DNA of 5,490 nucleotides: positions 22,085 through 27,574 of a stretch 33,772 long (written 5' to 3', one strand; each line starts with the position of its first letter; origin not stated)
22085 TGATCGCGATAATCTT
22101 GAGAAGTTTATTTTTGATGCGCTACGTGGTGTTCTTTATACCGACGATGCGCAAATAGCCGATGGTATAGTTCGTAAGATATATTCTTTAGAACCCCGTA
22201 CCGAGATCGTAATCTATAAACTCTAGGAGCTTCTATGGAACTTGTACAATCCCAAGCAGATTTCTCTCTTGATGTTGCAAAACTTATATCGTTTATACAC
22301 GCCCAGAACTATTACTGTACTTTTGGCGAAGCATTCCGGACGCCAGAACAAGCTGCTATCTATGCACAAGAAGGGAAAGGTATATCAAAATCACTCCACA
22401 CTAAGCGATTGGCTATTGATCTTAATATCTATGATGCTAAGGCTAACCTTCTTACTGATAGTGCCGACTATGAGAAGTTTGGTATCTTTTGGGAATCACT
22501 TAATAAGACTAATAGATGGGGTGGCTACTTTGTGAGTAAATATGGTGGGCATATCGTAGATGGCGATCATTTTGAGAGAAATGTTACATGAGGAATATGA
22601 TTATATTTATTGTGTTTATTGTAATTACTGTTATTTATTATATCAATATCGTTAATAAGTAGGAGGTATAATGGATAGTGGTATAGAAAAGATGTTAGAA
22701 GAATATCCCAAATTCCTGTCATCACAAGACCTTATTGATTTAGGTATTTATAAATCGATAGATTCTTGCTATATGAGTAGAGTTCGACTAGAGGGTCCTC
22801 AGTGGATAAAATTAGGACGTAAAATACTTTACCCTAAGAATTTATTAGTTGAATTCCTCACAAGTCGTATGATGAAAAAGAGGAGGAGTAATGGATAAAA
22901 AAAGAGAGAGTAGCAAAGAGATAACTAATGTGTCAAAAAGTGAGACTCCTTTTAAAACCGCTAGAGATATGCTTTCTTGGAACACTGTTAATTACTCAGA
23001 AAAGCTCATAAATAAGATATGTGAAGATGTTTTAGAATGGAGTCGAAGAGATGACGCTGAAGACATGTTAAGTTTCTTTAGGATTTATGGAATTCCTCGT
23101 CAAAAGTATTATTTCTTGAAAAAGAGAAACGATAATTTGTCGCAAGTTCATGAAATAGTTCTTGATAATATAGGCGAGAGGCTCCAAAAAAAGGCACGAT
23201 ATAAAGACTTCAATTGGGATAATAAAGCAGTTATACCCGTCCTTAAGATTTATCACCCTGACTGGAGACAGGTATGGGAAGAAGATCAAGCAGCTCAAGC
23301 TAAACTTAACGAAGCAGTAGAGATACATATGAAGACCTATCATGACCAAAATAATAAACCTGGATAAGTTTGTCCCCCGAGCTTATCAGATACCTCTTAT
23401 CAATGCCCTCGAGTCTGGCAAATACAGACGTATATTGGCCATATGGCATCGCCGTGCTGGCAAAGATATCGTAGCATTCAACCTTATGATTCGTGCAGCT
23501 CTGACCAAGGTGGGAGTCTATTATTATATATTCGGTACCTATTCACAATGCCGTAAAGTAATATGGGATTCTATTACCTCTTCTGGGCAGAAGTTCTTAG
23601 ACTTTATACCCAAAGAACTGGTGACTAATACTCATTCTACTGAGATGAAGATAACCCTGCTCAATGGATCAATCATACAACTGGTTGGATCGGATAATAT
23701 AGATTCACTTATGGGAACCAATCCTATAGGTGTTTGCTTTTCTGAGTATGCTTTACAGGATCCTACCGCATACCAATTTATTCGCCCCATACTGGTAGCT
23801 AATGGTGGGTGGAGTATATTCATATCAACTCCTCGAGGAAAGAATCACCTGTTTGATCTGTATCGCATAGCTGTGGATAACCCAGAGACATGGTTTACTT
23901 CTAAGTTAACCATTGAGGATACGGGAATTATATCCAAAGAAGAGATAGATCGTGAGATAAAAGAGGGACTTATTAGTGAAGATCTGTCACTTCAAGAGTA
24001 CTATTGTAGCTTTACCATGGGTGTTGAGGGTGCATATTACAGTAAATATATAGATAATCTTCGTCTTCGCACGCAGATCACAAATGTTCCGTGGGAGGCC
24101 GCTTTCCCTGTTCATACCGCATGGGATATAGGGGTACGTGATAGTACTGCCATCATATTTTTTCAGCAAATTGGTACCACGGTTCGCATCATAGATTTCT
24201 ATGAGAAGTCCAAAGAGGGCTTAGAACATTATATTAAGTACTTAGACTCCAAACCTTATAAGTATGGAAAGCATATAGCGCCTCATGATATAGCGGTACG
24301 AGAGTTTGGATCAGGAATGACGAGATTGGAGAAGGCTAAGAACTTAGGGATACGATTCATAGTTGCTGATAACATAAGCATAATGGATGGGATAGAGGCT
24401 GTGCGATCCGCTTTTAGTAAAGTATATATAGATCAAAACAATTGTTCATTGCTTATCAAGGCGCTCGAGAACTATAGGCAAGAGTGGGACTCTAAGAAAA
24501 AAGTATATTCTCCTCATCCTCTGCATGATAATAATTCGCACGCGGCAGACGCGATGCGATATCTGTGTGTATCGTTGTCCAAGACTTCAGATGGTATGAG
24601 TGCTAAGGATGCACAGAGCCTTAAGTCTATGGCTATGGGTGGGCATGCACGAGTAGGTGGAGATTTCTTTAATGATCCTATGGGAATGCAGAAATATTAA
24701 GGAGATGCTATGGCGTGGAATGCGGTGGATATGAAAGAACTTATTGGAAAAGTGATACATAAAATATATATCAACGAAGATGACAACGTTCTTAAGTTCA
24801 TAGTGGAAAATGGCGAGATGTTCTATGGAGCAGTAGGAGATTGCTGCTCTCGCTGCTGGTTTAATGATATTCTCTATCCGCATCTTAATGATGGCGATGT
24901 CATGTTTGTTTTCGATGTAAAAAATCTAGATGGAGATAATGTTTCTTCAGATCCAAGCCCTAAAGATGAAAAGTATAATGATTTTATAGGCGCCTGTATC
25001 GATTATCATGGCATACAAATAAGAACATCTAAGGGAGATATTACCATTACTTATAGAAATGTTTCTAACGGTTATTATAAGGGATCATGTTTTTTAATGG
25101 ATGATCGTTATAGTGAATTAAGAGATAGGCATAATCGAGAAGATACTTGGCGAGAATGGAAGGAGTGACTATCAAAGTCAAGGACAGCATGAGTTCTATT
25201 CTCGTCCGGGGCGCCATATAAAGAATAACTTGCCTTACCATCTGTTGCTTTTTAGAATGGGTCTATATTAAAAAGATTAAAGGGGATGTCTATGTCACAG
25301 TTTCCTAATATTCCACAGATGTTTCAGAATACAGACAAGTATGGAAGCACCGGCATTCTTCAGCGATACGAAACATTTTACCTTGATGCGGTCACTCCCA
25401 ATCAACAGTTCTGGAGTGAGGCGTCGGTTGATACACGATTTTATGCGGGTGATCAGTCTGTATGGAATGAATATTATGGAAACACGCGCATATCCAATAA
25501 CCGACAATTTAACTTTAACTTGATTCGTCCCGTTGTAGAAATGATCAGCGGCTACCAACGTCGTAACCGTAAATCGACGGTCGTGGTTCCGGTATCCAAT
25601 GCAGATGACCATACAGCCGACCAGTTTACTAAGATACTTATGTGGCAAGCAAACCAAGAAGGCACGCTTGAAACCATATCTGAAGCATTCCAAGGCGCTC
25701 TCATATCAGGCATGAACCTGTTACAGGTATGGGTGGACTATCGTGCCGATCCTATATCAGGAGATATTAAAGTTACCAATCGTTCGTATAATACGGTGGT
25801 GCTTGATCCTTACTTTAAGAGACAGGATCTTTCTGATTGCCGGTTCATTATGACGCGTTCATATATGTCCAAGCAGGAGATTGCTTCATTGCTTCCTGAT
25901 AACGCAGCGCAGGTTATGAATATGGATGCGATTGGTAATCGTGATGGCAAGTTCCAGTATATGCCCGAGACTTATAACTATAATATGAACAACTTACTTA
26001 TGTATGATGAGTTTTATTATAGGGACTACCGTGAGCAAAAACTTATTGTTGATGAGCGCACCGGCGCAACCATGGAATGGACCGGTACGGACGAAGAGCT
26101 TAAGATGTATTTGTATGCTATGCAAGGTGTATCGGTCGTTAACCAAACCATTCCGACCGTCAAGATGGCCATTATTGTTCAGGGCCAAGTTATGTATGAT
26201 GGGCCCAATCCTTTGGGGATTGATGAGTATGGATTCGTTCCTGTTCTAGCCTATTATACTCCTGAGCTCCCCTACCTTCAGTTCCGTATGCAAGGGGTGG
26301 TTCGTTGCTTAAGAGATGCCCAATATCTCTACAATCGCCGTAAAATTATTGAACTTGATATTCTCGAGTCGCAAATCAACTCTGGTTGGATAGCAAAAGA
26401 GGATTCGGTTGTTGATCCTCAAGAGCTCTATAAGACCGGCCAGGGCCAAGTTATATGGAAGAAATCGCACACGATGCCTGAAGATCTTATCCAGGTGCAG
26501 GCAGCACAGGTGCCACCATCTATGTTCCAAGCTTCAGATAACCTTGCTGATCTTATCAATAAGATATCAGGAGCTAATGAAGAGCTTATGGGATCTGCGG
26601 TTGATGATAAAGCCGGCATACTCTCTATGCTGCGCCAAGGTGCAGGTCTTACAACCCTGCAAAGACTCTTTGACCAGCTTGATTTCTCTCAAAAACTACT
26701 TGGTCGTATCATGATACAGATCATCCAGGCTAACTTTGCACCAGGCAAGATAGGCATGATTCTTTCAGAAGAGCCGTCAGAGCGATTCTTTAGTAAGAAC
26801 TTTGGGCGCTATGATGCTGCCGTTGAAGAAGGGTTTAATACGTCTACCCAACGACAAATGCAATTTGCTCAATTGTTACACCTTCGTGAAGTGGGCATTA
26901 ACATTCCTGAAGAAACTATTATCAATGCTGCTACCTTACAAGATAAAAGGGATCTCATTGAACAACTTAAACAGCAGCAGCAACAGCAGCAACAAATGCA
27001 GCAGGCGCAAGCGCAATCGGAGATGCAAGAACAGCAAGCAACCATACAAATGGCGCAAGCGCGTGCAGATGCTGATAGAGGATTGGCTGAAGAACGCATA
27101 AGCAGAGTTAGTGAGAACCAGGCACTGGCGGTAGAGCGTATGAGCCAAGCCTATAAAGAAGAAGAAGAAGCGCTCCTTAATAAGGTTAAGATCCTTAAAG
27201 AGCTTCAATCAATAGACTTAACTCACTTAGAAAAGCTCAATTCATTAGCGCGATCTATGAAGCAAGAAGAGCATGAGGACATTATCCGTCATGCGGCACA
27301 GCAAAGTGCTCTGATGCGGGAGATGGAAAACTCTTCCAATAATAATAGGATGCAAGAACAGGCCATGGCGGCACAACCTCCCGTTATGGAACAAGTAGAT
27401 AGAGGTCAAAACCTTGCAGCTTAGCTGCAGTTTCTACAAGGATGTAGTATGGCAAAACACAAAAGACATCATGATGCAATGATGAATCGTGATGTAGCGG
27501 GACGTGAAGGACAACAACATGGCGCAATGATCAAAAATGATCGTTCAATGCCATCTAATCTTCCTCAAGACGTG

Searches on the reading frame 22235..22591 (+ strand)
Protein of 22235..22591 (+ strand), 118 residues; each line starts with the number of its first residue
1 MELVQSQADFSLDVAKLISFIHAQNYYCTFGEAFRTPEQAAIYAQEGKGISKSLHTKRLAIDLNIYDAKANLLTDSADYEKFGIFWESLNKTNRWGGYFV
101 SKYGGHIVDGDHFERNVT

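Call 75: search_protein_families(library=phrogs, max_evalue=0.01, proteins=[window:22235-22591:+])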
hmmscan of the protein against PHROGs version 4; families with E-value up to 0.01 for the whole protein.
window:22235-22591:+ (118 aa): 3 families
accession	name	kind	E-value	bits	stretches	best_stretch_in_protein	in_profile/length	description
phrog_1768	-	lysis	1e-06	27.7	1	21-113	944-1050/1577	endolysin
phrog_465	-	lysis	7.5e-05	23.2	1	23-115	70-165/292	endolysin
phrog_6523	-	lysis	0.0007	20.4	1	16-103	27-122/255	endolysin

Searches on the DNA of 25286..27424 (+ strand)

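Call 70: search_rna_families(source=L028, start=15400, end=18400, threshold=evalue, max_evalue=1)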
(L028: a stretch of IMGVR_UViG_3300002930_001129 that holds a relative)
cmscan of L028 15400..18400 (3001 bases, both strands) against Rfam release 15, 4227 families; matches with E-value up to 1: 2.
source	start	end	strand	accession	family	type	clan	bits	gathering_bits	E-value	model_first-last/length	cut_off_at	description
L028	17237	17395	+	RF00028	Intron_gpI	Intron;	-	30.1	50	4.2e-05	1-253/253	no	Group I catalytic intron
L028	17720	18058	+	RF00028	Intron_gpI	Intron;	-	17.7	50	0.22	1-253/253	no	Group I catalytic intron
